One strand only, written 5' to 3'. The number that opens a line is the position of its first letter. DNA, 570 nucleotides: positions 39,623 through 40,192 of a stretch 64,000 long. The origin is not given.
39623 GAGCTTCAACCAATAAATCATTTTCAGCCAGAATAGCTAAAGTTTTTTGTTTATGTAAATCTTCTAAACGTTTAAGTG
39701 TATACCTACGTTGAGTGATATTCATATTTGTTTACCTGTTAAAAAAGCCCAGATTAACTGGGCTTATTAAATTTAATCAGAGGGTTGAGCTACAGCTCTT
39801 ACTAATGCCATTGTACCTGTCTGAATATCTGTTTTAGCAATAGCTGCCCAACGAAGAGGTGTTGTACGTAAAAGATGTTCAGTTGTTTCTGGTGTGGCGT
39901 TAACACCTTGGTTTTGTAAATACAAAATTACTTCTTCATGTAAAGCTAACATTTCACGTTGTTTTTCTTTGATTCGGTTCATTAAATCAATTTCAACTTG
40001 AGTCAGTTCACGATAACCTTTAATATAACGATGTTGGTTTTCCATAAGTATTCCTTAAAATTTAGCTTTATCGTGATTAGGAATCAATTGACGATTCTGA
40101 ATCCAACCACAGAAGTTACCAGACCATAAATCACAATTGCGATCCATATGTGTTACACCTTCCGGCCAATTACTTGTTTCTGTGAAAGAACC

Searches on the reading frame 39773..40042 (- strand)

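Call 36: search_protein_families(library=pfam, alignment_id=A3, max_evalue=0.001)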
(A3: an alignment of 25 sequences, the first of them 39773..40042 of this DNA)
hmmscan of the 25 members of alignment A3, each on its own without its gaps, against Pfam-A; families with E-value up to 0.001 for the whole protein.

A. member 1, window:39773-40042:- (89 aa): 1 family
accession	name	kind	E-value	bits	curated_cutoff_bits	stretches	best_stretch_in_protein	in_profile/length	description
PF24729.2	Acb2_Tad1_hairpin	-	2.2e-16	60.2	27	1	9-86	1-58/58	Acb2/Tad1, hairpin domain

B. families by the number of members that match (of 25 scanned): 15 families
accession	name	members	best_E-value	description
PF00476.26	DNA_pol_A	1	1.3e-35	DNA polymerase family A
PF13203.12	DUF2201_N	1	5.4e-29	Putative metallopeptidase domain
PF01145.31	Band_7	1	1.9e-25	SPFH domain / Band 7 family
PF09967.15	DUF2201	1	2.9e-21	VWA-like domain (DUF2201)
PF13245.12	AAA_19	1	1.6e-18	AAA domain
PF13604.12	AAA_30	1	2.5e-17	AAA domain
PF24729.2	Acb2_Tad1_hairpin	1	2.2e-16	Acb2/Tad1, hairpin domain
PF02511.20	Thy1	1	3.3e-08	Thymidylate synthase complementing protein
PF13538.12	UvrD_C_2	1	4.1e-07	UvrD-like helicase C-terminal domain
PF07728.20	AAA_5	1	8.4e-06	AAA domain (dynein-related subfamily)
PF05225.22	HTH_psq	1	5.5e-05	helix-turn-helix, Psq domain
PF05970.20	PIF1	1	6.7e-05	PIF1-like helicase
PF00004.35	AAA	1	0.00013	ATPase family associated with various cellular activities (AAA)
PF07726.17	AAA_3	1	0.00044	ATPase family associated with various cellular activities (AAA)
PF23148.1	Gp77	1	0.00083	Podophage GP4 fiber-tail adaptor protein gp77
